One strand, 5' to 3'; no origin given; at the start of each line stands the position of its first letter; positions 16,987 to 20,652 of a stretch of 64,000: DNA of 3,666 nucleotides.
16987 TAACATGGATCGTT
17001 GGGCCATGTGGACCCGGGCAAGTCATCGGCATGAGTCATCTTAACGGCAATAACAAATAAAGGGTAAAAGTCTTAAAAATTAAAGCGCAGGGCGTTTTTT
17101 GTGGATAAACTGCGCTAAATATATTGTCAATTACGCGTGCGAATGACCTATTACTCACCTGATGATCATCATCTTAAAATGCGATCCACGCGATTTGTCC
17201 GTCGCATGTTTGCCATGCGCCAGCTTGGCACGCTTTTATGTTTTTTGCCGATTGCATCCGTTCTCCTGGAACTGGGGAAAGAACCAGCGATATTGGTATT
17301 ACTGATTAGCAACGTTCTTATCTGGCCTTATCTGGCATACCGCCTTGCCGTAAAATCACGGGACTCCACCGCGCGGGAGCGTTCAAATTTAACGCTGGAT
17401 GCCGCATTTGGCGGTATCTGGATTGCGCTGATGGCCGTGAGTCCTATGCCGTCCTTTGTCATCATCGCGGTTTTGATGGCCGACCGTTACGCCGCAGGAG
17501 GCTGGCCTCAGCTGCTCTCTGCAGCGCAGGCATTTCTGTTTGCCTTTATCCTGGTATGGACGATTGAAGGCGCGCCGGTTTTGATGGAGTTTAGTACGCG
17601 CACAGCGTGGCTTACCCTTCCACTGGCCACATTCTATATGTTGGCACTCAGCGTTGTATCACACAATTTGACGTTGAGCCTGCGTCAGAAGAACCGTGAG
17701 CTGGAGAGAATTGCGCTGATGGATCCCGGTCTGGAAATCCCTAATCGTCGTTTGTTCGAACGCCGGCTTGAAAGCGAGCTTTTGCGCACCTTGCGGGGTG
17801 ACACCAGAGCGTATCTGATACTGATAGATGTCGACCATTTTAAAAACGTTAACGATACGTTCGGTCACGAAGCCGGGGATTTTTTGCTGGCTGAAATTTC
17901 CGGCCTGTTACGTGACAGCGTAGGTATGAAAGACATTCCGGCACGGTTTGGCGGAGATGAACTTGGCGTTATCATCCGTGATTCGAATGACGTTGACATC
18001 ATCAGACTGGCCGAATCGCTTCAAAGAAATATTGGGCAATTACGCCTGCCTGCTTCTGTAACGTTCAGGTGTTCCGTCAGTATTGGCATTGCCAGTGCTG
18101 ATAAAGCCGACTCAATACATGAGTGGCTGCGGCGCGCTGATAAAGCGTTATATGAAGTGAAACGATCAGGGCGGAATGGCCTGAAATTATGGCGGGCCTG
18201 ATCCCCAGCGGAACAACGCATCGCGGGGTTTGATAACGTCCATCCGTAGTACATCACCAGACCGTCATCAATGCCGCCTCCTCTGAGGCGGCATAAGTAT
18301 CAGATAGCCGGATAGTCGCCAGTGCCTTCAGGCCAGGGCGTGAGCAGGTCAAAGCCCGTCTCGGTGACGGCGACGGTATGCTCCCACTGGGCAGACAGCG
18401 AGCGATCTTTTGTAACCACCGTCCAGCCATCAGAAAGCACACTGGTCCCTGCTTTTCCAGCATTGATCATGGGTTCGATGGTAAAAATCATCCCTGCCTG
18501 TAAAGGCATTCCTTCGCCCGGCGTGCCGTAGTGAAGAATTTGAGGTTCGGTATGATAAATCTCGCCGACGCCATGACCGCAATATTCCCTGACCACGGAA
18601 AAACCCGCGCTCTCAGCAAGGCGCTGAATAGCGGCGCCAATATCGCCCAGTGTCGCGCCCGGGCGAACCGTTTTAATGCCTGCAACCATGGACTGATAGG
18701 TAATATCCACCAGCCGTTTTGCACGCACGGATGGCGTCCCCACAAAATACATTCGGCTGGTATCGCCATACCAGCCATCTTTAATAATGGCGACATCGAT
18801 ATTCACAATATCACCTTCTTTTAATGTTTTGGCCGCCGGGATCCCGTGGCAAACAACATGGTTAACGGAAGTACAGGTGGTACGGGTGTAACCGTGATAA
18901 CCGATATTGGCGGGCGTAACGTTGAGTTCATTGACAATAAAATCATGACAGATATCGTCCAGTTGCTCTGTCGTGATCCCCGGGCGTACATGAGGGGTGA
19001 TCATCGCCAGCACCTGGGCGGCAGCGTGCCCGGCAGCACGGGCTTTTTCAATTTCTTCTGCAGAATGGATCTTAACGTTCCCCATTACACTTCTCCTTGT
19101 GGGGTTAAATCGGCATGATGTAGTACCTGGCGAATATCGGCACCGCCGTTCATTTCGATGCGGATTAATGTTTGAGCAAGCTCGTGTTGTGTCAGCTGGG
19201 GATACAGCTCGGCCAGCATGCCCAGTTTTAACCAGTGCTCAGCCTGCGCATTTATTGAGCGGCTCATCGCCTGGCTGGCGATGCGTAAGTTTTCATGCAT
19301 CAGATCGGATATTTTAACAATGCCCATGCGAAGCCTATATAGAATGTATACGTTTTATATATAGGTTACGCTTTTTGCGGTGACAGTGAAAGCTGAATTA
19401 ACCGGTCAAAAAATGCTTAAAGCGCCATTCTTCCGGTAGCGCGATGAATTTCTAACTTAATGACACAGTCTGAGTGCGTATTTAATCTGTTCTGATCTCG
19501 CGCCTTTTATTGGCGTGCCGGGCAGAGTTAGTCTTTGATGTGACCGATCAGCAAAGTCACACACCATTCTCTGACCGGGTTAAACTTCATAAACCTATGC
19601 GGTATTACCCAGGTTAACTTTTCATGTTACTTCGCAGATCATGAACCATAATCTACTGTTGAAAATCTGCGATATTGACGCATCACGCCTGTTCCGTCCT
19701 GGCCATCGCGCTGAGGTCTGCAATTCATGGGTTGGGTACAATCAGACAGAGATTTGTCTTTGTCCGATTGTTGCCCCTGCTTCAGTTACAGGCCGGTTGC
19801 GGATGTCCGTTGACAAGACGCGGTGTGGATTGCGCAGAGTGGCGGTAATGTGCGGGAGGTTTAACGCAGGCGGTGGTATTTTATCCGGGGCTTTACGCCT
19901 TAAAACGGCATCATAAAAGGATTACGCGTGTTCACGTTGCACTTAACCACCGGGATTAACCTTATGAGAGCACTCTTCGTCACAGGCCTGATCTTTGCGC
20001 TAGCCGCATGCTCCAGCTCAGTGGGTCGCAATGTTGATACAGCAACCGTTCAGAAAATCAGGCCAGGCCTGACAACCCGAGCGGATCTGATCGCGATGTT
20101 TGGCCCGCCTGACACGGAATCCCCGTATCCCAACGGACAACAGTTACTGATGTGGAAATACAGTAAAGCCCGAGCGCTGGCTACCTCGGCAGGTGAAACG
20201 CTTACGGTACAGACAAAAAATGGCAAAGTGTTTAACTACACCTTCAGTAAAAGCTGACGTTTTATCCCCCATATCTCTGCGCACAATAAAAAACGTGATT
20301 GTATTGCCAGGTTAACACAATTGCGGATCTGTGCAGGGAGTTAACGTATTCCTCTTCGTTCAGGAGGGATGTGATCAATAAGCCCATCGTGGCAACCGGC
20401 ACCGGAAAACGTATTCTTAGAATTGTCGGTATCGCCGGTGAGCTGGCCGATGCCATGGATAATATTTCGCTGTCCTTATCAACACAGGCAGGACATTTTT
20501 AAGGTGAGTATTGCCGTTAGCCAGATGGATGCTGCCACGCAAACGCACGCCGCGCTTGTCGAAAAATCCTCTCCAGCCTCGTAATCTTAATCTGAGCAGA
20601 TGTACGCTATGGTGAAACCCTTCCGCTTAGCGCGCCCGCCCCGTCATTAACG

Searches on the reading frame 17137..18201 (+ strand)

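Call 5: search_protein_families(library=pfam, proteins=[window:17137-18201:+], max_evalue=0.01)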
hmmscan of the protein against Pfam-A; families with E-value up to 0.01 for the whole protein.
window:17137-18201:+ (354 aa): 2 families
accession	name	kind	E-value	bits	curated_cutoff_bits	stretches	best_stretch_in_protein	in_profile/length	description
PF00990.26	GGDEF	-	9.6e-39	133.2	23.8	1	194-347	2-160/161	Diguanylate cyclase, GGDEF domain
PF05230.16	MASE2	-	1.1e-25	89.9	25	1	23-111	1-89/89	MASE2 domain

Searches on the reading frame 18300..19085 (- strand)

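Call 5: search_protein_families(library=pfam, proteins=[window:18300-19085:-], max_evalue=0.01)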
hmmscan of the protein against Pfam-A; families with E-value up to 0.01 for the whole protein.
window:18300-19085:- (261 aa): 1 family
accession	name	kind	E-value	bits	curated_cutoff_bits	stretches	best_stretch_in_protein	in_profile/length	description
PF00557.29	Peptidase_M24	-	3.4e-52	177.7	23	1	13-242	1-208/208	Metallopeptidase family M24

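Call 9: search_protein_families(library=ncbifam, proteins=[window:18300-19085:-], max_evalue=0.001)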
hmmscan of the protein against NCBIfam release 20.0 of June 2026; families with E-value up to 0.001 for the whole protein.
window:18300-19085:- (261 aa): 13 families
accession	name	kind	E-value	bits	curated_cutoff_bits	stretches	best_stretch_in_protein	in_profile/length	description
TIGR00500.1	met_pdase_I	equivalog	8e-93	310.5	171.35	1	5-249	2-245/247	type I methionyl aminopeptidase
NF008970.0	PRK12318.1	equivalog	2.3e-69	233.9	267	1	4-251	41-289/291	methionyl aminopeptidase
NF009533.0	PRK12897.1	equivalog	8.2e-55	185.9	488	1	5-249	3-246/248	type I methionyl aminopeptidase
NF005583.0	PRK07281.1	equivalog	1.9e-47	161.9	445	2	106-250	134-279/286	methionyl aminopeptidase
TIGR00501.1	met_pdase_II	equivalog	4e-20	72.6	222.65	1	10-211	3-195/295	type II methionyl aminopeptidase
NF040821.1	dipep_PepQ_Arch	equivalog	2.1e-15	56.6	630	1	76-227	186-333/346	Xaa-Pro dipeptidase PepQ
NF007310.0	PRK09795.1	equivalog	8.6e-14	51.1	393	1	5-223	126-340/361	aminopeptidase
TIGR00495.1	crvDNA_42K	hypoth_equivalog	2.2e-11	43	430.05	1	5-171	13-187/383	ErbB3-binding protein EBP1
NF008131.0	PRK10879.1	equivalog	4.2e-11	42.3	465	1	6-155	173-317/438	Xaa-Pro aminopeptidase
TIGR02993.1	ectoine_eutD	equivalog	8e-05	21.9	613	1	6-201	158-351/391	ectoine hydrolase DoeA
NF038259.1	ectoine_DoeA_2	exception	0.00055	18.7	575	0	126-161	166-201/386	ectoine hydrolase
NF011720.0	PRK15173.1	subfamily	0.00078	18.5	420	1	80-204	182-305/343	peptidase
NF011173.0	PRK14575.1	equivalog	0.00091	18.3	850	1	80-204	245-368/406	putative peptidase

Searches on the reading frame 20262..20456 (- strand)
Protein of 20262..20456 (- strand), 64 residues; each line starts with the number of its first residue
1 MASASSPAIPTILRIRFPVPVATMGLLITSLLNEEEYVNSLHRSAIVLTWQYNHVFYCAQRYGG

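Call 5: search_protein_families(library=pfam, proteins=[window:20262-20456:-], max_evalue=0.01)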
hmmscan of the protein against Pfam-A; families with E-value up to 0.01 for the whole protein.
window:20262-20456:- (64 aa): 0 families

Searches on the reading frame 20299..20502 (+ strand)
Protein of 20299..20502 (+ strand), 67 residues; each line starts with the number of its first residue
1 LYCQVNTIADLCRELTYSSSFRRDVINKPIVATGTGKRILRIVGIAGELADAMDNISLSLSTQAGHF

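Call 6: search_protein_families(library=pfam, proteins=[window:20299-20502:+], max_evalue=0.01)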
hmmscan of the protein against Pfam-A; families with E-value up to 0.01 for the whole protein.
window:20299-20502:+ (67 aa): 0 families
